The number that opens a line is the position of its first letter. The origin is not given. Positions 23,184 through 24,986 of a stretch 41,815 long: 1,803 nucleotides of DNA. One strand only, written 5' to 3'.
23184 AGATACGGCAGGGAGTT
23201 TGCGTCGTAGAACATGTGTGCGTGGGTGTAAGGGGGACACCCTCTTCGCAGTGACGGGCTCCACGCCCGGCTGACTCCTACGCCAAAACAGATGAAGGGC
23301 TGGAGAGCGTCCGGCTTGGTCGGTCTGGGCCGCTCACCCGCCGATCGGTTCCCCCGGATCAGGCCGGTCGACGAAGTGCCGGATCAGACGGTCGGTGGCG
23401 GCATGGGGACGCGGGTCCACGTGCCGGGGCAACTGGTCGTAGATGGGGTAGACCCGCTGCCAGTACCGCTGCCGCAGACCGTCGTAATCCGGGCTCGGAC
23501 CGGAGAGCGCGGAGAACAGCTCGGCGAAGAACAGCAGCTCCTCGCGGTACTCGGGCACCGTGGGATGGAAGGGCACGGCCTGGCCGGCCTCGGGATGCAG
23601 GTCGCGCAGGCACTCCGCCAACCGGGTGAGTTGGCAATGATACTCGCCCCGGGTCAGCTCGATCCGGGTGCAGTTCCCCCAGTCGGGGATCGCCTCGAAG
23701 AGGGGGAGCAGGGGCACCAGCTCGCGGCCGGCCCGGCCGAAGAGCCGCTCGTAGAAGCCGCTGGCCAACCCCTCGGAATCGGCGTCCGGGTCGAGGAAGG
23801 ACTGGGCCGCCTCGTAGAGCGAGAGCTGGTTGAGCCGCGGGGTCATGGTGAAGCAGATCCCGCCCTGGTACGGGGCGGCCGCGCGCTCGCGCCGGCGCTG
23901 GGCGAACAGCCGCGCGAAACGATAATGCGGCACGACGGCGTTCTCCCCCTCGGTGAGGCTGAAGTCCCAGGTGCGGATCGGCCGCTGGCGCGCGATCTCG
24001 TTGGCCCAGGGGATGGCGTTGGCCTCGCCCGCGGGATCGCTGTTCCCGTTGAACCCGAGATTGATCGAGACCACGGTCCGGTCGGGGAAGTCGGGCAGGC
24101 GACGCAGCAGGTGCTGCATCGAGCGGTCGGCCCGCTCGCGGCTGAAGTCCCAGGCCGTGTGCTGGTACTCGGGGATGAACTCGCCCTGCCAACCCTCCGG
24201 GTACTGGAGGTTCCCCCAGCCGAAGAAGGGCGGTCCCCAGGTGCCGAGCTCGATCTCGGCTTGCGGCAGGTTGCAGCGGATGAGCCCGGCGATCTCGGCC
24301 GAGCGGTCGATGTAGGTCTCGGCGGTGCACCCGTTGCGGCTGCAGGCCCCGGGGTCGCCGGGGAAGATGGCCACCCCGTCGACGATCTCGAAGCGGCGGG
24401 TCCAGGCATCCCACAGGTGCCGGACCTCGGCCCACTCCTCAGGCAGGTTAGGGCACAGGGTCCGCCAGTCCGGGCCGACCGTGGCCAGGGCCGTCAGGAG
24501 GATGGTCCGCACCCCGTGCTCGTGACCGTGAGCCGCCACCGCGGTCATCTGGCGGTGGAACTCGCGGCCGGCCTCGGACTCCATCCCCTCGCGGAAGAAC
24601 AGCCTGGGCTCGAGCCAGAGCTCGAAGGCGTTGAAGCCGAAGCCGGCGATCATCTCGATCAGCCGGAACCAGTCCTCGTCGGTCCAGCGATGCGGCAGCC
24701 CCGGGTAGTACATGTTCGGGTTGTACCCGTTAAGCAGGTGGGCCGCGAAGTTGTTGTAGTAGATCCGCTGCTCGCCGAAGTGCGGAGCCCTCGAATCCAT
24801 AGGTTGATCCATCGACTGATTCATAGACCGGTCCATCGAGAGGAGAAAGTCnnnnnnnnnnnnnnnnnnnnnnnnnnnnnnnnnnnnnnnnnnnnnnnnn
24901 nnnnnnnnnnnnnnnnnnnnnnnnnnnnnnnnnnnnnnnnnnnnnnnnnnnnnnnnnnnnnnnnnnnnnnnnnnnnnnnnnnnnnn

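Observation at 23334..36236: GntR-gated 11-gene, ~12.9-kb operon with an enzyme mix I cannot map to a known pathway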

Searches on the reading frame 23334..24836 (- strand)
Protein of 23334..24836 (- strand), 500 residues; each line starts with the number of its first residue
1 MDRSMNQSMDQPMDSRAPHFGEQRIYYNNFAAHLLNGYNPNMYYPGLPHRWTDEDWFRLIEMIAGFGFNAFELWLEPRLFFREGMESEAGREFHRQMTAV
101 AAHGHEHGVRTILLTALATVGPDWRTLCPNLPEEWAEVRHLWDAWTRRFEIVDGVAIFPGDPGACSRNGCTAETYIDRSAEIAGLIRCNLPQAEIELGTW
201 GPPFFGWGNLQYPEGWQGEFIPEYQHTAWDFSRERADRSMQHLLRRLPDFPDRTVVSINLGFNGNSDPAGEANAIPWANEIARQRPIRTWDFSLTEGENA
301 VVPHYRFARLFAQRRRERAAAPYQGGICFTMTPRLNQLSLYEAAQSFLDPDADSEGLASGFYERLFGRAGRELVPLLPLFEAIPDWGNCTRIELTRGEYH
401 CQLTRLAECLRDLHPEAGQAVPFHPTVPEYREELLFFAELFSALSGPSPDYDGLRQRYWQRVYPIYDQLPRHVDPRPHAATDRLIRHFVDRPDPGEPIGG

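Call 6: search_protein_families(library=pfam, proteins=[window:23334-24836:-], max_evalue=0.01)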
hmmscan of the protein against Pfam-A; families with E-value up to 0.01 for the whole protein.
window:23334-24836:- (500 aa): 0 families

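Call 11: find_encoding_contigs(protein=window:23334-24836:-, flank=10000, max_places=6)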
Protein window:23334-24836:- (500 aa): no gene with exactly this product is on record in the collection.

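Call 12: find_homologous_proteins(query=window:23334-24836:-, max_evalue=0.001)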
Query window:23334-24836:- (500 aa): 295 proteins with E <= 0.001 among 8000 candidates; the best 120 are listed.
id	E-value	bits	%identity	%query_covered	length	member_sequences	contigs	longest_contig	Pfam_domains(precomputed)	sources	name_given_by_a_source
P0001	0.0e+0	1173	100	98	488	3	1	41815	-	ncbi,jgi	ncbi:MAG: hypothetical protein WDA75_00330 [Candidatus Latescibacterota bacterium]|jgi:hypothetical 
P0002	2.4e-268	909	78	96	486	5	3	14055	-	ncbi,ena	-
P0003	4.1e-242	823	71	96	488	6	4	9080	-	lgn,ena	-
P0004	6.2e-239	812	71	96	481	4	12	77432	-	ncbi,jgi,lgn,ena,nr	ncbi:MAG TPA: hypothetical protein PK166_06170 [Candidatus Hydrogenedentes bacterium]|nr:hypothetica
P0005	1.9e-236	804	70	98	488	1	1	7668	-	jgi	jgi:hypothetical protein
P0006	1.9e-232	791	69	97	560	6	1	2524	-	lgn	-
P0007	1.5e-229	781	70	96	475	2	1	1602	-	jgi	jgi:hypothetical protein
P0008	6.3e-228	776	67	97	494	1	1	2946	-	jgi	-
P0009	7.4e-226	769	67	98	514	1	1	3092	-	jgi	jgi:hypothetical protein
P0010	3.8e-225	767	69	94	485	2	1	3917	-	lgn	-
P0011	6.6e-221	753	66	96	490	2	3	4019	-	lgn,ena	-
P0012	2.1e-219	748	67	93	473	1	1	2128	-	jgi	jgi:hypothetical protein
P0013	6.1e-219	746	67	95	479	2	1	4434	-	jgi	jgi:hypothetical protein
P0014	2.3e-218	744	66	95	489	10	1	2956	-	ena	-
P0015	3.2e-216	737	66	93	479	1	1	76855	-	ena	-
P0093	2.1e-201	688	61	94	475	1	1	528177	-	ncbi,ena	-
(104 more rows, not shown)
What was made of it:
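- Tried and rejected: Exact-sequence lookup of g11 failed because the public gene call starts 12 codons later (calls 11, 12).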

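Call 14: find_encoding_contigs(protein=P0004, flank=10000, max_places=3)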
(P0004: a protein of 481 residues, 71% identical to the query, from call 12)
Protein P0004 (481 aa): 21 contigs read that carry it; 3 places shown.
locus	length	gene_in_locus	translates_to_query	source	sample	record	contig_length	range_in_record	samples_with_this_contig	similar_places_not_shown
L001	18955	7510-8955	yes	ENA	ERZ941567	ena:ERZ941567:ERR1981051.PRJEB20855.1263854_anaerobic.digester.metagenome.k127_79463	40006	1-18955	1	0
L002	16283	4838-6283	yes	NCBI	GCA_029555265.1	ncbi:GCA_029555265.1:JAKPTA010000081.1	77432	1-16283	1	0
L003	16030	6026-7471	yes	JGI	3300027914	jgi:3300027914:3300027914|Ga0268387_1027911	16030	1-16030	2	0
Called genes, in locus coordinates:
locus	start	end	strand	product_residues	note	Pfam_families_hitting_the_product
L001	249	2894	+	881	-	PF01074:Glyco_hydro_38N, PF07748:Glyco_hydro_38C (weak)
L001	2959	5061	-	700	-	PF01738:DLH (faint), PF00326:Peptidase_S9 (weak), PF12146:Hydrolase_4 (faint)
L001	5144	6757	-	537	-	PF00528:BPD_transp_1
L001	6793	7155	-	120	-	PF07238:PilZ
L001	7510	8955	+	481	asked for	-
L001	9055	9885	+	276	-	PF02080:TrkA_C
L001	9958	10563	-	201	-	PF13441:Gly-zipper_YMGG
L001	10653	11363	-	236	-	PF00106:adh_short, PF08659:KR, PF13561:adh_short_C2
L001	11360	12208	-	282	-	-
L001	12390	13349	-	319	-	PF01120:Alpha_L_fucos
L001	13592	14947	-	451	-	PF00860:Xan_ur_permease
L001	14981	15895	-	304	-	PF00850:Hist_deacetyl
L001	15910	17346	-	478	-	PF01225:Mur_ligase, PF08245:Mur_ligase_M, PF02875:Mur_ligase_C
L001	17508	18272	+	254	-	-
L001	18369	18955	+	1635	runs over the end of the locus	PF17789:MG4 (faint), PF01835:MG2, PF17791:MG3, PF07703:A2M_BRD, PF00207:A2M, PF07678:TED_complement, PF07677:A2M_recep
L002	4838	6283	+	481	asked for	-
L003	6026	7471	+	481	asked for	-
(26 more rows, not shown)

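Call 15: find_encoding_contigs(protein=P0093, flank=10000, max_places=2)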
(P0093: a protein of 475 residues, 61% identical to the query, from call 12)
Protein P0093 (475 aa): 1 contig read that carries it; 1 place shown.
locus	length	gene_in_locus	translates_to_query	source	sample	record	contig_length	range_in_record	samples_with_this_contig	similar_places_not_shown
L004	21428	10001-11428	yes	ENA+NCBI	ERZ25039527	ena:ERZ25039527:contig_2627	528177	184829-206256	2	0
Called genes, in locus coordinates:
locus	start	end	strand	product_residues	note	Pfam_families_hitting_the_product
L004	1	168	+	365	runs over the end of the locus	PF01208:URO-D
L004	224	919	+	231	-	-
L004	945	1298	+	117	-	-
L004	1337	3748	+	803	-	PF00933:Glyco_hydro_3, PF01915:Glyco_hydro_3_C, PF14310:Fn3-like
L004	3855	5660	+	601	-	PF08439:Peptidase_M3_N (weak), PF01432:Peptidase_M3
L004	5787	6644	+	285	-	PF00224:PK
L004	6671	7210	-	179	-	-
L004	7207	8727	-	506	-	PF05378:Hydant_A_N, PF13941:MutL (faint), PF01968:Hydantoinase_A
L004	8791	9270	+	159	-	PF11026:DUF2721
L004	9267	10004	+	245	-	PF02633:Creatininase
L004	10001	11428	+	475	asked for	-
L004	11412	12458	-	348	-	PF00923:TAL_FSA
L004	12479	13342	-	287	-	-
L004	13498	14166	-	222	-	PF10988:DUF2807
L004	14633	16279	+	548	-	PF00005:ABC_tran, PF02463:SMC_N (faint), PF03193:RsgA_GTPase (faint), PF13191:AAA_16 (faint), PF13555:AAA_29 (faint), PF24389:ORC-CDC6-like (faint), PF12848:ABC_tran_Xtn, PF00005:ABC_tran, +9 more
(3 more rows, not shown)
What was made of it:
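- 23334..24836 (-): g11: 488-500-aa Pfam-less protein predicted to be a glycoside-hydrolase-like TIM barrel with a C-terminal helical domain. A lineage-specific addition. Homologues at 59-78% identity across Hydrogenedentes, Planctomycetes, Victivallales and Anaerolineae sit in unrelated contexts (calls 12, 14, 15).
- Tried and rejected: g11 contexts were likewise unrelated (calls 14, 15).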

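Call 16: find_encoding_contigs(protein=P0002, flank=10000, max_places=3)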
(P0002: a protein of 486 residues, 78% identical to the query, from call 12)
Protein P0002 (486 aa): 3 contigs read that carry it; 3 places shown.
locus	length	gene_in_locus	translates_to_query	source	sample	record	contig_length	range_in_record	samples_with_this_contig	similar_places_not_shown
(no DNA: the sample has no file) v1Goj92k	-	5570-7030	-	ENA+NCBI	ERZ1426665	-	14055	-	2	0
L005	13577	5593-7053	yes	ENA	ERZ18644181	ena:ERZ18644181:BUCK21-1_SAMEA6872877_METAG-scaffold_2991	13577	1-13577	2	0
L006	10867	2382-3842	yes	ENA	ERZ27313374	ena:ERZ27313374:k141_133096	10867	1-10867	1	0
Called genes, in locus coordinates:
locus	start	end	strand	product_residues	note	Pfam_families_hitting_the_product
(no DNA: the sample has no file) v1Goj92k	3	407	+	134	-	?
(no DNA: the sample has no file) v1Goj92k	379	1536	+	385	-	PF01208:URO-D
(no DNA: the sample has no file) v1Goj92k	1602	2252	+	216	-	PF01081:Aldolase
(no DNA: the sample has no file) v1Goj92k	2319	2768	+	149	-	PF02566:OsmC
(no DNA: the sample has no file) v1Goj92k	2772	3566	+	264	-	PF00106:adh_short, PF08659:KR, PF13561:adh_short_C2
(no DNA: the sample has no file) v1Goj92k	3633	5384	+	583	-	PF08450:SGL (faint)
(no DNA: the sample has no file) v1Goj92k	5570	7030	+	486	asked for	-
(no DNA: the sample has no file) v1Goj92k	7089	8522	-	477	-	-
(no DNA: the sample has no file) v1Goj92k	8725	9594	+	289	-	PF02678:Pirin, PF07883:Cupin_2 (faint), PF05726:Pirin_C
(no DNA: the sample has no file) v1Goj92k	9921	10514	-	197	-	-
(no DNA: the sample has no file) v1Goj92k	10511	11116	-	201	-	-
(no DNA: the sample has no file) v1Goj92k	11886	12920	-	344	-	PF13302:Acetyltransf_3 (weak)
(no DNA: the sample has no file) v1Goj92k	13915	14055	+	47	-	?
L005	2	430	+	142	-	?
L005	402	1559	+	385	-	PF01208:URO-D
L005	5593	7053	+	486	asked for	-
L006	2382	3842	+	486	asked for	-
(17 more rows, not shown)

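Call 50: search_solved_structures(query=A6, max_evalue=10, show_alignments=2)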
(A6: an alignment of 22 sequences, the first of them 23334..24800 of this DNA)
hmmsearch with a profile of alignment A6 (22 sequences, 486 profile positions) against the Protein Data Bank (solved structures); distinct sequences matched with E-value up to 10: 1.
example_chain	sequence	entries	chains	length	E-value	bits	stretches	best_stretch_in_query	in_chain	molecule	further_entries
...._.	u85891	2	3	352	0.82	11.3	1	347-420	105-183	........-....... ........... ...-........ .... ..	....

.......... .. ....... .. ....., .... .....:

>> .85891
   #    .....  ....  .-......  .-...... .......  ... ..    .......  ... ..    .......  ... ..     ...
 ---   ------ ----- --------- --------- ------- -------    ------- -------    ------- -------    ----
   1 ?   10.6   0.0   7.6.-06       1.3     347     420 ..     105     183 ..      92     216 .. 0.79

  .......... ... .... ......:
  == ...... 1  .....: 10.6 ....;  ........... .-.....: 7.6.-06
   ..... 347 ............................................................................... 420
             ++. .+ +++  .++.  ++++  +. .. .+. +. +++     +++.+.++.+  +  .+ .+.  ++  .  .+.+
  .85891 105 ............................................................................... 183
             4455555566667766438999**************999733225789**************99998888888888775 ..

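Call 69: predict_structure(alignment_id=A6)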
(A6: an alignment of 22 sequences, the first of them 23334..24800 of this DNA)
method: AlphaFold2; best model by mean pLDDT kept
length: 488 residues; sequences in the alignment: 22
mean_pLDDT: 87.6   pTM: 0.88
mean pLDDT of the five models: 87.6, 86.8, 86.8, 84.4, 84.1
residues with pLDDT >= 90: 273; 70-90: 175; 50-70: 36; < 50: 4
segments of 3 or more residues with pLDDT < 50: 1-4
pLDDT, mean of each block of 10 residues (from residue 1): 59 82 82 81 95 94 91 91 95 97 92 91 97 95 87 81 95 97 87 82 85 83 92 96 85 67 90 87 67 83 83 82 88 90 92 93 92 73 96 97 74 92 97 96 95 83 85 93 86
secondary structure, 60 per line:
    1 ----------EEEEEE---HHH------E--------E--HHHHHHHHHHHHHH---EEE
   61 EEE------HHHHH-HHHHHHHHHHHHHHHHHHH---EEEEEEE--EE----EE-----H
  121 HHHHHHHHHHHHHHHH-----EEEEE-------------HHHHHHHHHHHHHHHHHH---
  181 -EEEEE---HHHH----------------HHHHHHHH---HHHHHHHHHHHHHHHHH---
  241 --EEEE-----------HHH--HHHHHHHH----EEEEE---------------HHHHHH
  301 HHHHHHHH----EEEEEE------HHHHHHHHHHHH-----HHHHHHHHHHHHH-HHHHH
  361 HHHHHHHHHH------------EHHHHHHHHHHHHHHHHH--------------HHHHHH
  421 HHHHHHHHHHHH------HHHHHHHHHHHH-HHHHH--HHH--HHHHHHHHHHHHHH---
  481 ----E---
elements in order: E11-16 H41-54 E58-63 H70-74 H76-94 E98-104 H120-136 E142-146 H160-177 E182-186 H190-193 H210-217 H221-237 E243-246 H263-270 E275-279 H295-308 E313-318 H325-336 H342-354 H356-370 H384-400 H415-432 H439-450 H452-456 H464-477

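Call 71: fold_search(model_id=the predicted structure, library=pdb)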
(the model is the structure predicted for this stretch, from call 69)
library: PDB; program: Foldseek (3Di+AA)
matches with E <= 10: 1894; with E <= 0.001: 717
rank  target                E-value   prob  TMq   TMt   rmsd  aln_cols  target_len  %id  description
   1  5diy_A                1.1e-08  1.00  0.51  0.54   9.2       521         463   13  Thermobaculum terrenum O-GlcNAc hydrolase mutant - D120N (released 2015-10-28)
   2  5diy_B                1.3e-08  1.00  0.51  0.54   9.1       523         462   13  Thermobaculum terrenum O-GlcNAc hydrolase mutant - D120N (released 2015-10-28)
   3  6hzf_A                1.9e-08  1.00  0.53  0.32   9.9       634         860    9  BP0997, GH138 enzyme targeting pectin rhamnogalacturonan II (released 2019-03-20)
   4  6pv5                  2.1e-08  1.00  0.52  0.46  11.8       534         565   12  Structure of CpGH84B (released 2019-09-11)
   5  1l8n_A                2.6e-08  1.00  0.46  0.35  15.8       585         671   13  The 1.5A crystal structure of alpha-D-glucuronidase from Bacillus stearothermophilus T-1, complexed with 4-O-methyl-gl (released 2003-03-21)
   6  6pv4_B                4.0e-08  1.00  0.51  0.42  10.6       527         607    9  Structure of CpGH84A (released 2019-09-11)
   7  7khs_D                4.3e-08  1.00  0.45  0.49   8.9       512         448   12  OgOGA IN COMPLEX WITH LIGAND 55 (released 2020-12-02)
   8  5a6a_B                5.6e-08  1.00  0.50  0.43   9.2       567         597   10  GH20C, Beta-hexosaminidase from Streptococcus pneumoniae in complex with NGT (released 2015-09-23)
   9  7k41                  6.5e-08  1.00  0.50  0.43   9.4       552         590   10  Bacterial O-GlcNAcase (OGA) with compound (released 2021-01-13)
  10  7khs_A                8.5e-08  1.00  0.44  0.47   9.6       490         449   13  OgOGA IN COMPLEX WITH LIGAND 55 (released 2020-12-02)
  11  6pv4_D                1.3e-07  1.00  0.51  0.43  10.8       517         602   10  Structure of CpGH84A (released 2019-09-11)
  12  6pv4_A                1.4e-07  1.00  0.51  0.44   8.5       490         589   10  Structure of CpGH84A (released 2019-09-11)
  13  2w4x                  1.5e-07  1.00  0.49  0.42   8.8       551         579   10  BtGH84 in complex with STZ (released 2009-02-24)
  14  2v5c_A                1.8e-07  1.00  0.50  0.43  11.2       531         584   10  Family 84 glycoside hydrolase from Clostridium perfringens, 2.1 Angstrom structure (released 2009-01-27)
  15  2xsb                  1.8e-07  1.00  0.42  0.47   9.7       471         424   12  OgOGA PUGNAc complex (released 2011-03-23)
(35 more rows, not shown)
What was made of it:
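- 23334..24836 (-): AF2 pLDDT 87.6; Foldseek top hits are GH84, GH138, GH67 and GH20 at TM about 0.5 (calls 69, 71).
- g11 has a GH-like fold (call 71). The g11 fold resembles GH67 alpha-glucuronidase, solved with 4-O-methylglucuronate, among others (call 71).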

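Call 99: search_protein_families(library=pfam, proteins=[window:23334-24836:-], max_evalue=5)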
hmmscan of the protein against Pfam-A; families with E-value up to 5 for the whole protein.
window:23334-24836:- (500 aa): 0 families
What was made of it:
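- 23334..24836 (-): No Pfam hit (calls 6, 99) and no PDB sequence relative (call 50).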
